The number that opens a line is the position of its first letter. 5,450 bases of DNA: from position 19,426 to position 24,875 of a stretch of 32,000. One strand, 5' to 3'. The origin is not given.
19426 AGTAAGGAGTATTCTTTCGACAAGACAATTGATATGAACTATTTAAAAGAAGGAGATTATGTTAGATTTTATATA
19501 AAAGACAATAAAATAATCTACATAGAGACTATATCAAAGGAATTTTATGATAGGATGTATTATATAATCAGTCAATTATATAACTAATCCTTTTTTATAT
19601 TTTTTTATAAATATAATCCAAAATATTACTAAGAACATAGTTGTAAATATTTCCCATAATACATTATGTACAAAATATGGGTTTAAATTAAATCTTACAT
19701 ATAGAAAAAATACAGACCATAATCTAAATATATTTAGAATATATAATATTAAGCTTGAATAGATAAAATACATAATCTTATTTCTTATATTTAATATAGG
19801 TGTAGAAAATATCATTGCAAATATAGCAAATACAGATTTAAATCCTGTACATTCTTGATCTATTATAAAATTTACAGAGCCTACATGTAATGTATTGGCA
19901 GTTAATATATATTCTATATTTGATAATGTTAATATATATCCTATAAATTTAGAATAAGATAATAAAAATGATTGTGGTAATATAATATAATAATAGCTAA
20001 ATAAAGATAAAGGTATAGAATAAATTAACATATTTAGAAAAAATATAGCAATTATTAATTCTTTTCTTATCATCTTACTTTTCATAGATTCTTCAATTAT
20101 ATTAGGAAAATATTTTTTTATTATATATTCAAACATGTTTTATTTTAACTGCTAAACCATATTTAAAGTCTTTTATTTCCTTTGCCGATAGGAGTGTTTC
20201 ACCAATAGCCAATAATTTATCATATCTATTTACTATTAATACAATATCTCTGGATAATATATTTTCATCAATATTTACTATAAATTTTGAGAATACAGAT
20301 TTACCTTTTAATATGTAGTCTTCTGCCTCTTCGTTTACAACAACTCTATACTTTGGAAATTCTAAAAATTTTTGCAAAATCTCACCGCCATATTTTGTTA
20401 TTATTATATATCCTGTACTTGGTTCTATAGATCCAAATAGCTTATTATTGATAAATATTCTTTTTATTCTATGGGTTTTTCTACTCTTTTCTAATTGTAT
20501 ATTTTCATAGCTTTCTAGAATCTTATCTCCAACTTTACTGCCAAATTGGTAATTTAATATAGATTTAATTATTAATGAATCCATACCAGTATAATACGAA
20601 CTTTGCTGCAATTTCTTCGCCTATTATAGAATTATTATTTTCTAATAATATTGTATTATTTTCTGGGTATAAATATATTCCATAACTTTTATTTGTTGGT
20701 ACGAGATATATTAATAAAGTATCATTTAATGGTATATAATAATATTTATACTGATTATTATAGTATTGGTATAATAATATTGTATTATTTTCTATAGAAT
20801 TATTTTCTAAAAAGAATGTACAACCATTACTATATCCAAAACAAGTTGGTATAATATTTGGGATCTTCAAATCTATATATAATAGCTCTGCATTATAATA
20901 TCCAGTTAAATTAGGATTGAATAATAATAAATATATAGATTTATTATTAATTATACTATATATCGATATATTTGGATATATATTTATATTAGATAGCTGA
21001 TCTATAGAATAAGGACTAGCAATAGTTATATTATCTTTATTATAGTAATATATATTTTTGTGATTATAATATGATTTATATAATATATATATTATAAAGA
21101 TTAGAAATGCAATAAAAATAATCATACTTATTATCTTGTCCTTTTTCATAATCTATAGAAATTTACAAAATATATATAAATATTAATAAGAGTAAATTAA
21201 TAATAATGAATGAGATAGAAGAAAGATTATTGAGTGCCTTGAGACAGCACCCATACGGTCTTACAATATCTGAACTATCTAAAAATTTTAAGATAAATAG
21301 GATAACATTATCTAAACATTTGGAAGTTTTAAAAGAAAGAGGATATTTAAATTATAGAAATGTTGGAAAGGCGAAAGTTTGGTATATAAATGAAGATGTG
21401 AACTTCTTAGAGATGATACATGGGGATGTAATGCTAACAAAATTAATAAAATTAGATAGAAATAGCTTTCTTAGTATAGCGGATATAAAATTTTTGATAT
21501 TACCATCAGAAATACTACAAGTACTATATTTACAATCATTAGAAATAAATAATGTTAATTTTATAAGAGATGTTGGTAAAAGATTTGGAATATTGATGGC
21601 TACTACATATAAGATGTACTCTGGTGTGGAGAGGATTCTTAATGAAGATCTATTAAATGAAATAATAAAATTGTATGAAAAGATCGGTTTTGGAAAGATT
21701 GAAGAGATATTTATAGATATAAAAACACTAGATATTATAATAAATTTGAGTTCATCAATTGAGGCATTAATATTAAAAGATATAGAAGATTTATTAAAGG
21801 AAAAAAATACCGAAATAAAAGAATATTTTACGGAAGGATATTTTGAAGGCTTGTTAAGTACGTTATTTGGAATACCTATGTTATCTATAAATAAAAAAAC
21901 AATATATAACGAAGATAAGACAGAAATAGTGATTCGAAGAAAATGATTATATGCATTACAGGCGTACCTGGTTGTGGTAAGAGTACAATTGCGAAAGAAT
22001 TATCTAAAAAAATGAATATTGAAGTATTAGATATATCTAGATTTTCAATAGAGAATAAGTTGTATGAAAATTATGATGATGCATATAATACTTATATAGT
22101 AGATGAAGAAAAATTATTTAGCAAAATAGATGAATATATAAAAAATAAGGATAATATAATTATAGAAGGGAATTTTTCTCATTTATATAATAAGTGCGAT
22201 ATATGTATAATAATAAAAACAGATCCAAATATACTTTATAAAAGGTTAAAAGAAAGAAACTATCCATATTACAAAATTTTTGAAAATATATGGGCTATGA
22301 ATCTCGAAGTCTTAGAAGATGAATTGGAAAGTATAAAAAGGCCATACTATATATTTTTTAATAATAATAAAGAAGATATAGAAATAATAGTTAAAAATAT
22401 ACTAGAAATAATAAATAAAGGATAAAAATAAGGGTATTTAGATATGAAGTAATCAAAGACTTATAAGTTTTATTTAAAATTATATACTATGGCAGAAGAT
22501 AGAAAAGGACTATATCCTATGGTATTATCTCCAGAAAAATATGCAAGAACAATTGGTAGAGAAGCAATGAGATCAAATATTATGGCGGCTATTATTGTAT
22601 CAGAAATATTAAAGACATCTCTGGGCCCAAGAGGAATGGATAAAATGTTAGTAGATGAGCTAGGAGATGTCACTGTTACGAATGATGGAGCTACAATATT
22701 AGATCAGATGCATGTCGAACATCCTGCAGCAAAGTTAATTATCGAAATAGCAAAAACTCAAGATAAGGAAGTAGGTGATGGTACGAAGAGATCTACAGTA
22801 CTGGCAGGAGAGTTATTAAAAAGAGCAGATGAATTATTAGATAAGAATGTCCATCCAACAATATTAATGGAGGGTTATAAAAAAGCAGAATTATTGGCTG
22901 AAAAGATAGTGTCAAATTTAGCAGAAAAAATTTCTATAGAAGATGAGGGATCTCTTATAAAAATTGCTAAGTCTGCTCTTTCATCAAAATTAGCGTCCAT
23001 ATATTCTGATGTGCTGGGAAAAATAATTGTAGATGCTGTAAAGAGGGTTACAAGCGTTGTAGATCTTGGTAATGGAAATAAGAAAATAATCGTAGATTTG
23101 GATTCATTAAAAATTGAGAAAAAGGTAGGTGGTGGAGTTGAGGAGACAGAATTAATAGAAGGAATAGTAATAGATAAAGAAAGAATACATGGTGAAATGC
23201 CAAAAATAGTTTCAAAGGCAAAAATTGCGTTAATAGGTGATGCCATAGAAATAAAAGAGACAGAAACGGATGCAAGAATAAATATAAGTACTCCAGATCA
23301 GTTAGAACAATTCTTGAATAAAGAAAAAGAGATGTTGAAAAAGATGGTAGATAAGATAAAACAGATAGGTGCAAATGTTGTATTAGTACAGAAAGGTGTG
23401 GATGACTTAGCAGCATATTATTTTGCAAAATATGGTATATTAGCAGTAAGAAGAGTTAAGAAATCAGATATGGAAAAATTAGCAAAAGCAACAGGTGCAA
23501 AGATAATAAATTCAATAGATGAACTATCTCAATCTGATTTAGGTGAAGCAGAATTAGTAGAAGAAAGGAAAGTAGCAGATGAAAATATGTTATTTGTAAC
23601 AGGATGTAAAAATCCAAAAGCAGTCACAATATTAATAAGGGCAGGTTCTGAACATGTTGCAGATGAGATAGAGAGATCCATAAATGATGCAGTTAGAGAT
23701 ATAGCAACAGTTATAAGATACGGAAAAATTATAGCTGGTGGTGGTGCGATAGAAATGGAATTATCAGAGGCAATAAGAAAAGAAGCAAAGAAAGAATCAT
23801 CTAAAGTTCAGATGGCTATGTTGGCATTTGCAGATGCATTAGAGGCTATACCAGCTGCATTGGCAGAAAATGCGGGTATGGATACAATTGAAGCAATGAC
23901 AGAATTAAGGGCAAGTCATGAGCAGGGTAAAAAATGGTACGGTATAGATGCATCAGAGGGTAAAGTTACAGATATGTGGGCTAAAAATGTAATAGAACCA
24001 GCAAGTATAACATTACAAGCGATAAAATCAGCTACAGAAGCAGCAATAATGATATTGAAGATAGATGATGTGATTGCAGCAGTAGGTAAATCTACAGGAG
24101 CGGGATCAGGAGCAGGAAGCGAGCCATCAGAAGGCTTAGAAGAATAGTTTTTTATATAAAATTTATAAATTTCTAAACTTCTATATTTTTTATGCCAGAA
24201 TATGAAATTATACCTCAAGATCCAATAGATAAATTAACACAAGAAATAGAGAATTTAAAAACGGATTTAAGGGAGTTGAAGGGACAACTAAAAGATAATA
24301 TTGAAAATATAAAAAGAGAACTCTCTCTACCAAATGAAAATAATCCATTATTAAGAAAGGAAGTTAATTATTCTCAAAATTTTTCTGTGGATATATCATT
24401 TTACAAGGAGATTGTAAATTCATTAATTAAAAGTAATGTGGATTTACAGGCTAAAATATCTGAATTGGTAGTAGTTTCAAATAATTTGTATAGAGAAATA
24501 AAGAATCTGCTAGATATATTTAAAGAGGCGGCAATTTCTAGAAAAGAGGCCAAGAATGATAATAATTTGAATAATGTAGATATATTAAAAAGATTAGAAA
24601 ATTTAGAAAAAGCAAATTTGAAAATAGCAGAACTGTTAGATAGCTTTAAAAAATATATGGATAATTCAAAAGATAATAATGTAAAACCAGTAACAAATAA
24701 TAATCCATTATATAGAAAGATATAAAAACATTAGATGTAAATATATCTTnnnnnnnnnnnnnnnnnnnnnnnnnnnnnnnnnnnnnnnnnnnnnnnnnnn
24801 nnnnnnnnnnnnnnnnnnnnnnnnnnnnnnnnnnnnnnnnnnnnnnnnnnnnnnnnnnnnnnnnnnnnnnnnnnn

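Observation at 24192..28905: Orphan type-IV-pilus-like module with no platform protein or prepilin peptidase in sight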

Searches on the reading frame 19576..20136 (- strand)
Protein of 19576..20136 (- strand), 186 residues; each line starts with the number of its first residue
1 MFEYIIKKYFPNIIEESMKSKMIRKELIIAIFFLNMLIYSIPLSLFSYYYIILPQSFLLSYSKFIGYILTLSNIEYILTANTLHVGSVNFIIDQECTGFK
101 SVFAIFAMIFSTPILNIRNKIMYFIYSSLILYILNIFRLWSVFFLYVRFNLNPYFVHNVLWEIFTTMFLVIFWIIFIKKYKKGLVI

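Call 5: search_protein_families(library=ncbifam, proteins=[window:19576-20136:-], max_evalue=1)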
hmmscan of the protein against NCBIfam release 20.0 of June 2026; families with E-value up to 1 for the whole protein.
window:19576-20136:- (186 aa): 8 families
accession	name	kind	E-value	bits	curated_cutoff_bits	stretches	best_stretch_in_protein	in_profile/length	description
TIGR04178.1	exo_archaeo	signature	2.2e-11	43.9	23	1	90-175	1-91/97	exosortase/archaeosortase family protein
TIGR04177.1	exosort_XrtH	exception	8.2e-05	22.7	86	1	66-180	40-155/158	exosortase H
TIGR03110.1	exosort_Gpos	exception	0.00021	21.2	102.75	1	29-178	32-178/187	exosortase family protein XrtG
NF046081.1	exosort_XrtX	exception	0.00026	20.9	170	1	29-182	12-164/168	exosortase X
NF033505.2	paceosortase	exception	0.0014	18.8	80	1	36-181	11-149/167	pacearchaeosortase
TIGR04175.1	archaeo_artD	exception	0.016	15.2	125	1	32-180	5-145/150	archaeosortase D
TIGR04124.1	archaeo_artE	exception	0.018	15.1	95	1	23-179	3-150/153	archaeosortase family protein ArtE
TIGR04128.1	exoso_Fjoh_1448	exception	0.093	12.9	90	1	102-182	94-174/174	exosortase family protein XrtF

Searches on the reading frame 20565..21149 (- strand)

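Call 4: search_protein_families(library=pfam, proteins=[window:20565-21149:-], max_evalue=1)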
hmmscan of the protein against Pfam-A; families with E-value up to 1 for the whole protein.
window:20565-21149:- (194 aa): 1 family
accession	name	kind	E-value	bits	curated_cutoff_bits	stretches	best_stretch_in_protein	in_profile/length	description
PF06682.17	SARAF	-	0.26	11.4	30.8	1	3-33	156-186/333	SOCE-associated regulatory factor of calcium homoeostasis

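Call 5: search_protein_families(library=ncbifam, proteins=[window:20565-21149:-], max_evalue=1)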
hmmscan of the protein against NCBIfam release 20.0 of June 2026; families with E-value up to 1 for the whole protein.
window:20565-21149:- (194 aa): 0 families

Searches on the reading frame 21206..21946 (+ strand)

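Call 4: search_protein_families(library=pfam, proteins=[window:21206-21946:+], max_evalue=1)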
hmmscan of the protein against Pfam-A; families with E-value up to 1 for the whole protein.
window:21206-21946:+ (246 aa): 14 families
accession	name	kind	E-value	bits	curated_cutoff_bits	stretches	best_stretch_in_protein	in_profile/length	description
PF01022.26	HTH_5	-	7.5e-07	29.4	22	1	7-50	6-47/47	Bacterial regulatory protein, arsR family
PF13412.12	HTH_24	-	1.8e-06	27.9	21.9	1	1-48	1-47/48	Winged helix-turn-helix DNA-binding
PF08279.18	HTH_11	-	6.1e-05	23.3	25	1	6-47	3-44/55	HTH domain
PF12802.13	MarR_2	-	7.9e-05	23.2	27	1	7-48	9-50/61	MarR family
PF21248.3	SoFic-like_C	-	0.00016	22.3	27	1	8-62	21-73/76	Protein adenylyltransferase SoFic-like, C-terminal domain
PF09339.16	HTH_IclR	-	0.00016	21.8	22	1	7-49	7-49/52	IclR helix-turn-helix domain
PF25711.1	crAss_THB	-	0.0015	18.9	27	1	122-155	11-44/113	Crassvirus tail hub protein B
PF12840.13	HTH_20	-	0.0018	18.7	27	1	7-46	8-46/51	Helix-turn-helix domain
PF13601.12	HTH_34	-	0.035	14.7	27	1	9-52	6-48/80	Winged helix DNA-binding domain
PF14493.12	HTH_40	-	0.077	13.7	27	0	17-55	11-50/89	Helix-turn-helix domain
PF07106.19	TBPIP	-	0.1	13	22.8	1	26-62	27-62/62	TBPIP/Hop2 winged helix domain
PF01047.28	MarR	-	0.11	12.9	24.6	1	7-49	7-48/59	MarR family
PF11247.13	Phage_T7_55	-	0.15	12.6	25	0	124-152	4-32/99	Bacteriophage T7, gene 5.5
PF10557.15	Cullin_Nedd8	-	0.67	10.5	36.9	1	20-49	29-58/63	Cullin protein neddylation domain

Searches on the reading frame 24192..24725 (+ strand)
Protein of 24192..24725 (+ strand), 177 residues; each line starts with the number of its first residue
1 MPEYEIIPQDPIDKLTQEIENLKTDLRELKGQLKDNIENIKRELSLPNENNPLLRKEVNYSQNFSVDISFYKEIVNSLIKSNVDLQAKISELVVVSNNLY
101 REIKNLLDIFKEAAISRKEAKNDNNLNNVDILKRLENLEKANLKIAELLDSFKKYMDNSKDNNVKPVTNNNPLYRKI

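Call 4: search_protein_families(library=pfam, proteins=[window:24192-24725:+], max_evalue=1)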
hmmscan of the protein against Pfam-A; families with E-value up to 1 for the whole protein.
window:24192-24725:+ (177 aa): 14 families
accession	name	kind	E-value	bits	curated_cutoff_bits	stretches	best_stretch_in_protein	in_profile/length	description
PF07889.17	DUF1664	-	0.0014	19.2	34.6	1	10-92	41-120/124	Protein of unknown function (DUF1664)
PF19174.5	DUF5856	-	0.018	16.5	34.6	1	97-162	14-82/94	Family of unknown function (DUF5856)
PF14662.11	KASH_CCD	-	0.018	15.5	43.3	1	129-175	4-50/191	Coiled-coil region of CCDC155 or KASH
PF03249.20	TSA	-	0.036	13.2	27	1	59-165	232-337/545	Type specific antigen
PF02465.23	FliD_N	-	0.041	15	24.8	1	5-63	16-70/97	Flagellar hook-associated protein 2 N-terminus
PF15035.11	Rootletin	-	0.042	14.3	36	0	110-164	58-107/188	Ciliary rootlet component, centrosome cohesion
PF07541.17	EIF_2_alpha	-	0.11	13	22.8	1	95-145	5-54/114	Eukaryotic translation initiation factor 2 alpha subunit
PF16740.10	SKA2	-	0.11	12.8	30.1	1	12-45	47-80/110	Spindle and kinetochore-associated protein 2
PF04102.17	SlyX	-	0.12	13.5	30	0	11-35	32-56/67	SlyX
PF16331.10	TolA_bind_tri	-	0.17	12.4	30.1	1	14-36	22-44/76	TolA binding protein trimerisation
PF24073.1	DUF7365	-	0.2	12.3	27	1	13-35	74-96/101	Coiled-coil region of unknown function (DUF7365)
PF25026.1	Asd-4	-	0.29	11.7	29.1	1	76-145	4-69/80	Asd-4-like domain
PF21705.3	p55_CTD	-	0.42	11.6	27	1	56-100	36-80/80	p55, C-terminal domain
PF06156.18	YabA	-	0.47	11.5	30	0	10-58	8-52/103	Initiation control protein YabA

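Call 5: search_protein_families(library=ncbifam, proteins=[window:24192-24725:+], max_evalue=1)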
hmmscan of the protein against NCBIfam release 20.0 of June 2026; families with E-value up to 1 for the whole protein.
window:24192-24725:+ (177 aa): 8 families
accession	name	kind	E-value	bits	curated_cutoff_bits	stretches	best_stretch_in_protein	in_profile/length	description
NF010725.0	PRK14127.1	equivalog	0.00014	22.3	91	1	75-141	34-101/111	cell division regulator GpsB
TIGR04211.1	SH3_and_anchor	equivalog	0.0071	16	65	1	12-101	68-160/198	TIGR04211 family SH3 domain-containing protein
NF003034.1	PRK03918.1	equivalog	0.012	13.6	700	1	16-163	188-337/878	DNA double-strand break repair ATPase Rad50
TIGR02169.1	SMC_prok_A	equivalog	0.013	13.2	729.4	1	10-155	745-888/1165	chromosome segregation protein SMC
NF003065.0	PRK03987.1-5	equivalog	0.05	12.9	432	1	92-131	118-157/266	translation initiation factor IF-2 subunit alpha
NF004434.0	PRK05771.3-3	equivalog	0.061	11.7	777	0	63-111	79-127/686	V-type ATP synthase subunit I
NF002909.0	PRK03522.2-1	equivalog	0.064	12.4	553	1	73-149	145-220/374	23S rRNA (uracil(747)-C(5))-methyltransferase RlmC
NF009644.1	PRK13169.1-5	equivalog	0.27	11.8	130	1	12-60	10-54/116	DNA replication initiation control protein YabA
